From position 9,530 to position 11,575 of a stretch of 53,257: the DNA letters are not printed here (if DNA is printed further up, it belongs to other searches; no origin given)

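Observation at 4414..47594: Arn-like lipid-carrier sugar pathway combined with five GT-C-like membrane proteins and no recognisable Wzx/Wzy/ABC/initiating transferase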

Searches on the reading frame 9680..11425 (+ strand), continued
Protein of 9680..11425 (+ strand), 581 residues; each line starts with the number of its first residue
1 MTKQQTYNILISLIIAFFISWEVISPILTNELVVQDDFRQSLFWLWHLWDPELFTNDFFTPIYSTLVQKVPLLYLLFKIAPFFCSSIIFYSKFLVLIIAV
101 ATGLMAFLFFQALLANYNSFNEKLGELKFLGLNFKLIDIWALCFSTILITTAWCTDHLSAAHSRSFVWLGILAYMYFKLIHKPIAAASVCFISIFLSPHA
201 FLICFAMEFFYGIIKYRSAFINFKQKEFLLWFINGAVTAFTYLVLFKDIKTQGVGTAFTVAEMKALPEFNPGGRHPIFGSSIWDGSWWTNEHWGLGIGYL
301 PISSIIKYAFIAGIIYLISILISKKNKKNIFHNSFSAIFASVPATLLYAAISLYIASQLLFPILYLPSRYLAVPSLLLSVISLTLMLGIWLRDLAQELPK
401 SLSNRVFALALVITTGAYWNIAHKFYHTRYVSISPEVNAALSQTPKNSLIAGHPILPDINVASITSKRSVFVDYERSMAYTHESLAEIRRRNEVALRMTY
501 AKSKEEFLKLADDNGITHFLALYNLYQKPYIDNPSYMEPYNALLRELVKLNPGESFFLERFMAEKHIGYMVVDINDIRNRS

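Call 63: search_protein_families(library=pfam, proteins=[L121:5871-7223:+, L121:7229-8986:-, L121:9111-9902:+, L121:11667-13205:+, L121:14112-16742:+, L151:3732-5408:+, L151:5413-6399:+, L151:6466-8013:+, L151:8282-9841:+, L151:11974-13170:+], max_evalue=0.001)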
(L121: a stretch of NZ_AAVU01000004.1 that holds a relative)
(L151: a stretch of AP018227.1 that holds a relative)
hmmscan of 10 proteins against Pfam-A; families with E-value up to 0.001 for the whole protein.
L121:5871-7223:+ (450 aa): 5 families
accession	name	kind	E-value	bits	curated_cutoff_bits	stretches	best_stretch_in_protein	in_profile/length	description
PF00534.26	Glycos_transf_1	-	3e-39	134.7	26.4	1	241-403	11-170/172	Glycosyl transferases group 1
PF13692.12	Glyco_trans_1_4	-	4.8e-30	105.1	27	1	247-383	3-138/142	Glycosyl transferases group 1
PF20706.3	GT4-conflict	-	1.1e-12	48.1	26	1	218-384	171-340/385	Family 4 Glycosyltransferase in conflict systems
PF13524.12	Glyco_trans_1_2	-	3.8e-06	27.4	25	1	276-407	13-130/144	Glycosyl transferase-like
PF13439.12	Glyco_transf_4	-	5.7e-05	23.6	28.5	1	89-228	46-166/170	Glycosyltransferase Family 4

L121:7229-8986:- (585 aa): 0 families

L121:9111-9902:+ (263 aa): 6 families
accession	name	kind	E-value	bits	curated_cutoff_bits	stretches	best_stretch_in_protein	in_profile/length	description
PF08241.18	Methyltransf_11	-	1.4e-19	71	21.2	1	56-144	2-95/95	Methyltransferase domain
PF13649.12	Methyltransf_25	-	3.7e-16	60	27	1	56-140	3-97/97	Methyltransferase domain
PF13489.12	Methyltransf_23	-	6.4e-11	42.7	27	1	56-192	28-161/164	Methyltransferase domain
PF08242.18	Methyltransf_12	-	1.6e-10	42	30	1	56-142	2-98/98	Methyltransferase domain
PF13847.12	Methyltransf_31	-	7.1e-06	26.2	27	1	56-145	9-110/145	Methyltransferase domain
PF01209.24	Ubie_methyltran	-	4.4e-05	23.4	20.1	1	76-165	85-172/233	ubiE/COQ5 methyltransferase family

L121:11667-13205:+ (512 aa): 1 family
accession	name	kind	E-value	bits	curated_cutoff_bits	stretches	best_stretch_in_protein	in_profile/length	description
PF20604.3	DUF6798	-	1.6e-13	50.6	26.9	1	391-450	3-59/61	Domain of unknown function (DUF6798)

L121:14112-16742:+ (876 aa): 7 families
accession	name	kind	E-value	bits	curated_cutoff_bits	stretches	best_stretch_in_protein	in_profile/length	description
PF05231.19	MASE1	-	1.3e-38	133.3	29.8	1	22-339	4-299/299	MASE1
PF02518.31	HATPase_c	-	2.2e-23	83.2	26.4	1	794-867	37-108/111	Histidine kinase-, DNA gyrase B-, and HSP90-like ATPase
PF00512.31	HisKA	-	7.7e-21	74.4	26.9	1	604-672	1-66/66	His Kinase A (phospho-acceptor) domain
PF08447.18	PAS_3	-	6.6e-16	58.8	25.6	1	373-446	2-75/89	PAS fold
PF08448.16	PAS_4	-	2.1e-07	31.6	23.1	1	480-587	3-110/110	PAS fold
PF00989.32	PAS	-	0.00017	22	22.6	0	487-545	16-70/113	PAS fold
PF13426.13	PAS_9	-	0.00054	20.6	27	0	486-584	5-103/103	PAS domain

L151:3732-5408:+ (558 aa): 0 families

L151:5413-6399:+ (328 aa): 1 family
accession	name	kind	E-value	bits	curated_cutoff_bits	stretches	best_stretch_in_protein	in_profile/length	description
PF03706.18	LPG_synthase_TM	-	4.4e-37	128.6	33.4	1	4-289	2-292/302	Lysylphosphatidylglycerol synthase TM region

L151:6466-8013:+ (515 aa): 1 family
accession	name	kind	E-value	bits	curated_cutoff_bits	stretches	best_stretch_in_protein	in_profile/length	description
PF13231.12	PMT_2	-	1.1e-05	26.1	26.1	1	80-222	4-145/160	Dolichyl-phosphate-mannose-protein mannosyltransferase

L151:8282-9841:+ (519 aa): 2 families
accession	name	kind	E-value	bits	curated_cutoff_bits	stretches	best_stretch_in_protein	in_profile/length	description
PF13231.12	PMT_2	-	6.7e-13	49.6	26.1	1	103-261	2-158/160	Dolichyl-phosphate-mannose-protein mannosyltransferase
PF02366.24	PMT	-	0.00015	21.8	22.7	1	118-265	77-235/245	Dolichyl-phosphate-mannose-protein mannosyltransferase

L151:11974-13170:+ (398 aa): 3 families
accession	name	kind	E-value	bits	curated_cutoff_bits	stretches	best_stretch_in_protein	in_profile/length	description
PF02670.22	DXP_reductoisom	-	4.9e-47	160.3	21.7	1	4-131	1-128/129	1-deoxy-D-xylulose 5-phosphate reductoisomerase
PF13288.12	DXPR_C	-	4.7e-44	149.8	27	1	261-379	1-114/115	DXP reductoisomerase C-terminal domain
PF08436.17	DXP_redisom_C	-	2.8e-39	133.6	26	1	146-229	1-84/84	1-deoxy-D-xylulose 5-phosphate reductoisomerase C-terminal domain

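Call 68: search_protein_families(library=pfam, alignment_id=A2, max_evalue=0.01)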
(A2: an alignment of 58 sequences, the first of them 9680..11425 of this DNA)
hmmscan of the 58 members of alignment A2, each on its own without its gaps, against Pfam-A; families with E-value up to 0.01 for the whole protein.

A. member 1, window:9680-11425:+ (581 aa): 0 families

B. families by the number of members that match (of 58 scanned): 1 family
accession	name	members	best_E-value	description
PF11654.13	NCE101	1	0.0096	Non-classical export protein 1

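Call 77: search_protein_families(library=pfam, proteins=[L089:9023-9958:+, L093:6488-7438:-, L089:1894-3450:+], max_evalue=0.01)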
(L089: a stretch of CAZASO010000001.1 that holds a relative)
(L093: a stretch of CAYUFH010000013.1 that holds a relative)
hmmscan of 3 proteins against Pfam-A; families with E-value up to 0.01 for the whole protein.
L089:9023-9958:+ (311 aa): 1 family
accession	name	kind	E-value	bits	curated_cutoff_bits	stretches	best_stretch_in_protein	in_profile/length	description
PF03706.18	LPG_synthase_TM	-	1.4e-25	90.9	33.4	1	4-293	2-296/302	Lysylphosphatidylglycerol synthase TM region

L093:6488-7438:- (316 aa): 1 family
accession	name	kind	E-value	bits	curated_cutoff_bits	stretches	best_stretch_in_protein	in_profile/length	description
PF03706.18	LPG_synthase_TM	-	6.2e-32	111.7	33.4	1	8-292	4-290/302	Lysylphosphatidylglycerol synthase TM region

L089:1894-3450:+ (518 aa): 1 family
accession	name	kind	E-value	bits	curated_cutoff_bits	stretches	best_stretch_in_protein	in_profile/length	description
PF13231.12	PMT_2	-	1.2e-11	45.5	26.1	1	63-236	1-160/160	Dolichyl-phosphate-mannose-protein mannosyltransferase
